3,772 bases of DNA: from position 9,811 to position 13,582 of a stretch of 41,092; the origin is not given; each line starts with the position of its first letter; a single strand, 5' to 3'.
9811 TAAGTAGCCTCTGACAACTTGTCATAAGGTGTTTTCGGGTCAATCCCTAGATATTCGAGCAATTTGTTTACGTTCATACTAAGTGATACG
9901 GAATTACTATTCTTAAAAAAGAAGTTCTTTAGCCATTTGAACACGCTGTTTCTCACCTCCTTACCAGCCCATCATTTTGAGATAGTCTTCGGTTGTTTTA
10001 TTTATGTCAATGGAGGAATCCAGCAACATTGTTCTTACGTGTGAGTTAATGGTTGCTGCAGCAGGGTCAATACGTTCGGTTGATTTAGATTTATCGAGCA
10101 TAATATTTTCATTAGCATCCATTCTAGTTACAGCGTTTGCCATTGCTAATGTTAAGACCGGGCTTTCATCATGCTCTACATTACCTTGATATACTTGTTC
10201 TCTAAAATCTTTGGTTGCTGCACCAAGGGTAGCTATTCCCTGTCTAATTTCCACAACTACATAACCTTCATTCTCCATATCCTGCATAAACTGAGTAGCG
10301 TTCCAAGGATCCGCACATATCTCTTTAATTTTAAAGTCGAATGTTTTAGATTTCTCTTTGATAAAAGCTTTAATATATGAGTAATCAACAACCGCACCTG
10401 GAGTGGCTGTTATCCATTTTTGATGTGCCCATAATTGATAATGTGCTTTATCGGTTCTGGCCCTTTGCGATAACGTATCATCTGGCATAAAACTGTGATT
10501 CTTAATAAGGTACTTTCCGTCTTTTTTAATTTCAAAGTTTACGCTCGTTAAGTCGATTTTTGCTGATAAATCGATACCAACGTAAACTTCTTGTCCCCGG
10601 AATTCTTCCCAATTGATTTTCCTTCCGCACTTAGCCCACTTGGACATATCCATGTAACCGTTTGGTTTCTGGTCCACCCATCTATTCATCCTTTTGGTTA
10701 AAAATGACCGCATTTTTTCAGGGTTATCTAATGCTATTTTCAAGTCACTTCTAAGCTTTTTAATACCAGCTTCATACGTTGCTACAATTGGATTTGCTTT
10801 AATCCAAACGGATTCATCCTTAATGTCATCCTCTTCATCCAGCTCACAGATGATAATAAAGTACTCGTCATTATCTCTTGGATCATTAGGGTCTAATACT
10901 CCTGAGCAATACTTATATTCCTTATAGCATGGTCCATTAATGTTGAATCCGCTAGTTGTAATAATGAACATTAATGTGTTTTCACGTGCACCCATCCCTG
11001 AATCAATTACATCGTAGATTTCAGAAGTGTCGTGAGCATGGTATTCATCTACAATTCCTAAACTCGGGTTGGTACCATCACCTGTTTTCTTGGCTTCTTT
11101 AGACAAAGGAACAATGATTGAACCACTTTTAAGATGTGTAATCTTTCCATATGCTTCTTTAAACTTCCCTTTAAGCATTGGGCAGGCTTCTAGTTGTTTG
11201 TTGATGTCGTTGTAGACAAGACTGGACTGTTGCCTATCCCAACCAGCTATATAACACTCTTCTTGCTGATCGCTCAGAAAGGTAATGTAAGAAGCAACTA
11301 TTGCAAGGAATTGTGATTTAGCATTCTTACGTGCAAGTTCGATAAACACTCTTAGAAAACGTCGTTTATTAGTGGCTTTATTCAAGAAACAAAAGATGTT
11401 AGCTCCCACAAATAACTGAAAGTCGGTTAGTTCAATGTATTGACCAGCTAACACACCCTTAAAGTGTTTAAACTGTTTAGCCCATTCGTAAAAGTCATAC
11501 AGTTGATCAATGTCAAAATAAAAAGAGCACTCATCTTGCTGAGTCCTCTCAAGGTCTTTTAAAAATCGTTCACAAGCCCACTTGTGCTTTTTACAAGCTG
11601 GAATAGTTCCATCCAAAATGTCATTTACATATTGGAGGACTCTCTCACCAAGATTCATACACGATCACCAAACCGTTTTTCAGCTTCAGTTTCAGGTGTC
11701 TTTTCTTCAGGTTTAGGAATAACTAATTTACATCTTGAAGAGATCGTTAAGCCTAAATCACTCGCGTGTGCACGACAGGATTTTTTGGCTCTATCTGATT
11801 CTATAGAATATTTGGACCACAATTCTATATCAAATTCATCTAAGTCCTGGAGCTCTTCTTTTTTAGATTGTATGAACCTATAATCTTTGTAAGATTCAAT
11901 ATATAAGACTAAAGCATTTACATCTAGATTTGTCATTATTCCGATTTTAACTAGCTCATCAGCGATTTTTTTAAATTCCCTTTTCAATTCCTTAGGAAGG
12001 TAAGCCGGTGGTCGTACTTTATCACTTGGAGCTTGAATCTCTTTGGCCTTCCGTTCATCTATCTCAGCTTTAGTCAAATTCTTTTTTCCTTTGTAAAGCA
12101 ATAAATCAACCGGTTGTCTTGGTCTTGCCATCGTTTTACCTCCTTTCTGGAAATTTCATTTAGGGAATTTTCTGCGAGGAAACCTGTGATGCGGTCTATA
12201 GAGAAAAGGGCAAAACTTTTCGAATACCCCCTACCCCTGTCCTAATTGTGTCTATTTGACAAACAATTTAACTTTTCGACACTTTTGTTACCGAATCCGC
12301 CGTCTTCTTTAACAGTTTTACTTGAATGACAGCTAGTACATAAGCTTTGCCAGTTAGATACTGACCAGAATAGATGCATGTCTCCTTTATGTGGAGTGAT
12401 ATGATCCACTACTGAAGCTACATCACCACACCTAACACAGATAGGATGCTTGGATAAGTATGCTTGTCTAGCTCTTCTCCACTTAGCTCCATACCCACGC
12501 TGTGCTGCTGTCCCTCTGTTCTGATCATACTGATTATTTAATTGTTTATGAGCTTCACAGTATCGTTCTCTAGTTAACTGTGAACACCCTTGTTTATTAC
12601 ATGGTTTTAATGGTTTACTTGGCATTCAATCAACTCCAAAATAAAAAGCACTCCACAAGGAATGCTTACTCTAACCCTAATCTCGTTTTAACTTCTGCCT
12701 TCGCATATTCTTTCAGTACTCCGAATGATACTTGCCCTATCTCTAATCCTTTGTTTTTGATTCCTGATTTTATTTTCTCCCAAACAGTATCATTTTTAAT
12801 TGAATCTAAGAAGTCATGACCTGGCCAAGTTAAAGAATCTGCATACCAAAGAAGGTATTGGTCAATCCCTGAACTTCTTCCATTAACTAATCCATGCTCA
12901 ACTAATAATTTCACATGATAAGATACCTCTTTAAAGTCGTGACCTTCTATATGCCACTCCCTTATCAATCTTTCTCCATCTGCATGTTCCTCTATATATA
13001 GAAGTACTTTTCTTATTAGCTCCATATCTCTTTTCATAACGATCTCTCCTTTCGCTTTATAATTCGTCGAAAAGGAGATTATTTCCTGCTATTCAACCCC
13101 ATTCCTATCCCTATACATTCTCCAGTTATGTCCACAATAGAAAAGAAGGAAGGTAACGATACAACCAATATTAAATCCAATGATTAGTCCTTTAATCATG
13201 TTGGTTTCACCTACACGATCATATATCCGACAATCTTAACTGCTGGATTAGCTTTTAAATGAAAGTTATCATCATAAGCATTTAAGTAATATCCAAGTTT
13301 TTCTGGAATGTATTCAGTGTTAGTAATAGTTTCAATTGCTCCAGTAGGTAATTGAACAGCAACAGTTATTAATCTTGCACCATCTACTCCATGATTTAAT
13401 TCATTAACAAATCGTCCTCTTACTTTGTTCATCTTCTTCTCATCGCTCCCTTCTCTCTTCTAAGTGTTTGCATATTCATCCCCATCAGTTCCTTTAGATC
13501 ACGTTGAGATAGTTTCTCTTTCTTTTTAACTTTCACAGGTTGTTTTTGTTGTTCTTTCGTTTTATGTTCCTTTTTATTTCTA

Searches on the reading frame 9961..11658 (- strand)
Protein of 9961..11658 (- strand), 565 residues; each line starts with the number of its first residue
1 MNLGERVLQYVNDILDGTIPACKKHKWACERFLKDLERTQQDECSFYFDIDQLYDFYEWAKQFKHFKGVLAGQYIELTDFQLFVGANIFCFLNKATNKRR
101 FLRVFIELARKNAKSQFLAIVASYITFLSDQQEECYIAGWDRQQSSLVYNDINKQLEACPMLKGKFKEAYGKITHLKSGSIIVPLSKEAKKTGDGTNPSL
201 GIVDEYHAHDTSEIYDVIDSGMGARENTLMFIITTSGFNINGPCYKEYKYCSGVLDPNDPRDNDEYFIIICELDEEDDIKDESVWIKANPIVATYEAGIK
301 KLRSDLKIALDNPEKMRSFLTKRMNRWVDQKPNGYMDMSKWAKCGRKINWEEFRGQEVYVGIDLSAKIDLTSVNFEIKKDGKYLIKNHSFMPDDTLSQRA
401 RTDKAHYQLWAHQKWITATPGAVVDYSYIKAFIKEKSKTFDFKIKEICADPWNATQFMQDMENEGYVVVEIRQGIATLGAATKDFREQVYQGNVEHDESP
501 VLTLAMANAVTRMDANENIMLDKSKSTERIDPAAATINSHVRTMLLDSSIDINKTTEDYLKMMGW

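Call 13: search_protein_families(library=pfam, proteins=[window:9961-11658:-], max_evalue=0.01)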
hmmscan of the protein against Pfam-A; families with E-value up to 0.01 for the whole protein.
window:9961-11658:- (565 aa): 2 families
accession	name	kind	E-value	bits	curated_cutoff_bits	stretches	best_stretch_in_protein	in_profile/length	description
PF20441.4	TerL_nuclease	-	9e-60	202.7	24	1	262-541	3-280/286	Terminase large subunit, endonuclease domain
PF03354.21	TerL_ATPase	-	2e-21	76.9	23.7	1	80-251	2-176/178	Terminase large subunit, ATPase domain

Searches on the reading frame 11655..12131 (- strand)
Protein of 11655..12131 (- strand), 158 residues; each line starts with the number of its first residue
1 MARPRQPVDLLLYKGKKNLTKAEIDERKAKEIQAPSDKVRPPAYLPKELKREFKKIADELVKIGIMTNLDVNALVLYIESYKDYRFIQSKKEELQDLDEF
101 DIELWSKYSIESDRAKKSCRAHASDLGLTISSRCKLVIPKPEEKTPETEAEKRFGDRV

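Call 13: search_protein_families(library=pfam, proteins=[window:11655-12131:-], max_evalue=0.01)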
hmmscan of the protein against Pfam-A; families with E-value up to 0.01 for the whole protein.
window:11655-12131:- (158 aa): 1 family
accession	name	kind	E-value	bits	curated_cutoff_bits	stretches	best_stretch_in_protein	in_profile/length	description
PF05119.17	Terminase_4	-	4.5e-13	49.9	24.7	1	50-142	2-97/98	Phage terminase, small subunit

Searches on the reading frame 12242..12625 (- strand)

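Call 13: search_protein_families(library=pfam, proteins=[window:12242-12625:-], max_evalue=0.01)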
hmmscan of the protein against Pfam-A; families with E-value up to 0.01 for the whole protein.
window:12242-12625:- (127 aa): 1 family
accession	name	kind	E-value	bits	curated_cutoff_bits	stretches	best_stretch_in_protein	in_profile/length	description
PF01844.29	HNH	-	2.1e-07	31.4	21.4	1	63-104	1-45/47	HNH endonuclease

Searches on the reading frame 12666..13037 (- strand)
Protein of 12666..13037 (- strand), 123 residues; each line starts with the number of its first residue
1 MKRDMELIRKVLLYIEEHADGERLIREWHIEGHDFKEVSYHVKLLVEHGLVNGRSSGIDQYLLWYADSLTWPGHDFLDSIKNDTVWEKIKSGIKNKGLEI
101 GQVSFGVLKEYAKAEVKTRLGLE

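Call 13: search_protein_families(library=pfam, proteins=[window:12666-13037:-], max_evalue=0.01)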
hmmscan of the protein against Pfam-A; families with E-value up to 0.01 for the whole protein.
window:12666-13037:- (123 aa): 2 families
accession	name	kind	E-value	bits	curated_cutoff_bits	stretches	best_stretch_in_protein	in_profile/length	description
PF10711.15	DUF2513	-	1e-28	100.1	29.6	1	2-98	1-99/100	Hypothetical protein (DUF2513)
PF12840.13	HTH_20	-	0.0081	16.6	27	0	38-53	35-50/51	Helix-turn-helix domain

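Call 66: search_protein_families(library=pfam, proteins=[P0032, P0034, P0035, P0036, P0037, P0038, P0039, P0041, P0043, P0045], max_evalue=1)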
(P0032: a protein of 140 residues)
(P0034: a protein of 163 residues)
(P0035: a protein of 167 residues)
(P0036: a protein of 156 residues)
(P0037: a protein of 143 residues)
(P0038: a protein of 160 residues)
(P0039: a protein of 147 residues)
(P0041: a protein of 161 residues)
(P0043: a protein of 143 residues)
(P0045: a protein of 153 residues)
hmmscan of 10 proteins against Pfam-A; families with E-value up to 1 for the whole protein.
P0032 (140 aa): 1 family
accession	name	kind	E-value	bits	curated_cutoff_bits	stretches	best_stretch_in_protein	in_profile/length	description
PF13940.11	Ldr_toxin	-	0.097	13.2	27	1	13-27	19-33/35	Toxin Ldr, type I toxin-antitoxin system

P0034 (163 aa): 3 families
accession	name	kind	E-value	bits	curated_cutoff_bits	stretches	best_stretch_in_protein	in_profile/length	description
PF19727.4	DUF6219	-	0.0041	17.4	27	1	30-53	9-32/69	Family of unknown function (DUF6219)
PF02873.21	MurB_C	-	0.15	12.7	27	1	123-156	55-89/99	UDP-N-acetylenolpyruvoylglucosamine reductase, C-terminal domain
PF08826.15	DMPK_coil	-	0.21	12.2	22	1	125-153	29-57/61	DMPK coiled coil domain like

P0035 (167 aa): 0 families

P0036 (156 aa): 0 families

P0037 (143 aa): 1 family
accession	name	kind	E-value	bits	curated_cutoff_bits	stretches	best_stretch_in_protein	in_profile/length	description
PF25030.1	M-HEAT_ATR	-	0.084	12.7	27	1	101-136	172-207/230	Serine/threonine-protein kinase ATR, M-HEAT region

P0038 (160 aa): 1 family
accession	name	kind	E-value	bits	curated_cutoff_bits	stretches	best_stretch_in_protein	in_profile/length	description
PF03583.20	LIP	-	0.073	12.8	23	1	43-111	148-215/286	Secretory lipase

P0039 (147 aa): 9 families
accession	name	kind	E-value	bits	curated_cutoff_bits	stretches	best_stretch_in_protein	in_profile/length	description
PF23025.1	YbjQ_2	-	0.0096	16.7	29.1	1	2-61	13-70/103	C2 domain-containing protein 5, YbjQ-like domain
PF13488.11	Gly-zipper_Omp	-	0.016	15.6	25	1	11-25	24-38/46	Glycine zipper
PF02561.19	FliS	-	0.021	15.6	26.7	1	47-141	17-112/115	Flagellar protein FliS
PF22161.1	Mre11_C_bact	-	0.03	14.7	27.4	1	117-137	23-43/47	Mre11 C-terminal domain, bacteria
PF13441.11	Gly-zipper_YMGG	-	0.038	14.2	28.9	1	11-24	7-20/45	YMGG-like Gly-zipper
PF22973.2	GWD1_pHisD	-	0.14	12.2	27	1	100-138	69-106/115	Alpha-glucan water dikinase, phosphohistidine-like domain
PF06305.16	LapA_dom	-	0.15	12.4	28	1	8-39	24-55/64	Lipopolysaccharide assembly protein A domain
PF09335.16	VTT_dom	-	0.19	12.6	33.9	1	7-37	15-45/123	VTT domain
PF13436.11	Gly-zipper_OmpA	-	0.39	11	27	1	11-24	8-21/44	Glycine-zipper domain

P0041 (161 aa): 0 families

P0043 (143 aa): 1 family
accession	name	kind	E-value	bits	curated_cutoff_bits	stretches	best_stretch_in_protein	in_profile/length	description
PF18457.6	PUD1_2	-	0.026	14.9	28.8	1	57-133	78-153/170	Up-Regulated in long-lived daf-2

P0045 (153 aa): 0 families

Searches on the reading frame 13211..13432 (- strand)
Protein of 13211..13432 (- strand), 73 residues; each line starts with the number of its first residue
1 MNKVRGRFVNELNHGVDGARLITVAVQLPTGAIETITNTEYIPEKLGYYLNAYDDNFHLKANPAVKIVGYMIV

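Call 13: search_protein_families(library=pfam, proteins=[window:13211-13432:-], max_evalue=0.01)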
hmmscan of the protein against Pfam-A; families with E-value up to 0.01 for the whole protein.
window:13211-13432:- (73 aa): 0 families

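Call 66: search_protein_families(library=pfam, proteins=[P0032, P0034, P0035, P0036, P0037, P0038, P0039, P0041, P0043, P0045], max_evalue=1)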
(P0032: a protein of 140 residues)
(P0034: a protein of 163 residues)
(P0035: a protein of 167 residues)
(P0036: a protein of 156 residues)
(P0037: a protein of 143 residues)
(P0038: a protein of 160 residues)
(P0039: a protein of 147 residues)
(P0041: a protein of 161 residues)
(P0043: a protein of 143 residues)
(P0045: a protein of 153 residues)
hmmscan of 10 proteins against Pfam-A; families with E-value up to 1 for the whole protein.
P0032 (140 aa): 1 family
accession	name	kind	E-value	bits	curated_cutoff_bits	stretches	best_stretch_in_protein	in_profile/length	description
PF13940.11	Ldr_toxin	-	0.097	13.2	27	1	13-27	19-33/35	Toxin Ldr, type I toxin-antitoxin system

P0034 (163 aa): 3 families
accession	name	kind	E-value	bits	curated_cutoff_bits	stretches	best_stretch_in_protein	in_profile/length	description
PF19727.4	DUF6219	-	0.0041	17.4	27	1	30-53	9-32/69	Family of unknown function (DUF6219)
PF02873.21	MurB_C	-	0.15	12.7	27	1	123-156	55-89/99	UDP-N-acetylenolpyruvoylglucosamine reductase, C-terminal domain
PF08826.15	DMPK_coil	-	0.21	12.2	22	1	125-153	29-57/61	DMPK coiled coil domain like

P0035 (167 aa): 0 families

P0036 (156 aa): 0 families

P0037 (143 aa): 1 family
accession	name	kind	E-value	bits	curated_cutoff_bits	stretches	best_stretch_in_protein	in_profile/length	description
PF25030.1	M-HEAT_ATR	-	0.084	12.7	27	1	101-136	172-207/230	Serine/threonine-protein kinase ATR, M-HEAT region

P0038 (160 aa): 1 family
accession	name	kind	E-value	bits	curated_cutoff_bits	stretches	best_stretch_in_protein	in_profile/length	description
PF03583.20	LIP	-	0.073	12.8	23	1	43-111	148-215/286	Secretory lipase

P0039 (147 aa): 9 families
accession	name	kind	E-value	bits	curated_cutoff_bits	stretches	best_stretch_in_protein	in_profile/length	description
PF23025.1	YbjQ_2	-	0.0096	16.7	29.1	1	2-61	13-70/103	C2 domain-containing protein 5, YbjQ-like domain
PF13488.11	Gly-zipper_Omp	-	0.016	15.6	25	1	11-25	24-38/46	Glycine zipper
PF02561.19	FliS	-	0.021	15.6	26.7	1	47-141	17-112/115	Flagellar protein FliS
PF22161.1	Mre11_C_bact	-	0.03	14.7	27.4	1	117-137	23-43/47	Mre11 C-terminal domain, bacteria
PF13441.11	Gly-zipper_YMGG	-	0.038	14.2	28.9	1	11-24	7-20/45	YMGG-like Gly-zipper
PF22973.2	GWD1_pHisD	-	0.14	12.2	27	1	100-138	69-106/115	Alpha-glucan water dikinase, phosphohistidine-like domain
PF06305.16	LapA_dom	-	0.15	12.4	28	1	8-39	24-55/64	Lipopolysaccharide assembly protein A domain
PF09335.16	VTT_dom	-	0.19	12.6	33.9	1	7-37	15-45/123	VTT domain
PF13436.11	Gly-zipper_OmpA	-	0.39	11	27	1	11-24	8-21/44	Glycine-zipper domain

P0041 (161 aa): 0 families

P0043 (143 aa): 1 family
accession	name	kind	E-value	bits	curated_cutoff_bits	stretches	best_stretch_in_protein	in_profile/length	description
PF18457.6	PUD1_2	-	0.026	14.9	28.8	1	57-133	78-153/170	Up-Regulated in long-lived daf-2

P0045 (153 aa): 0 families
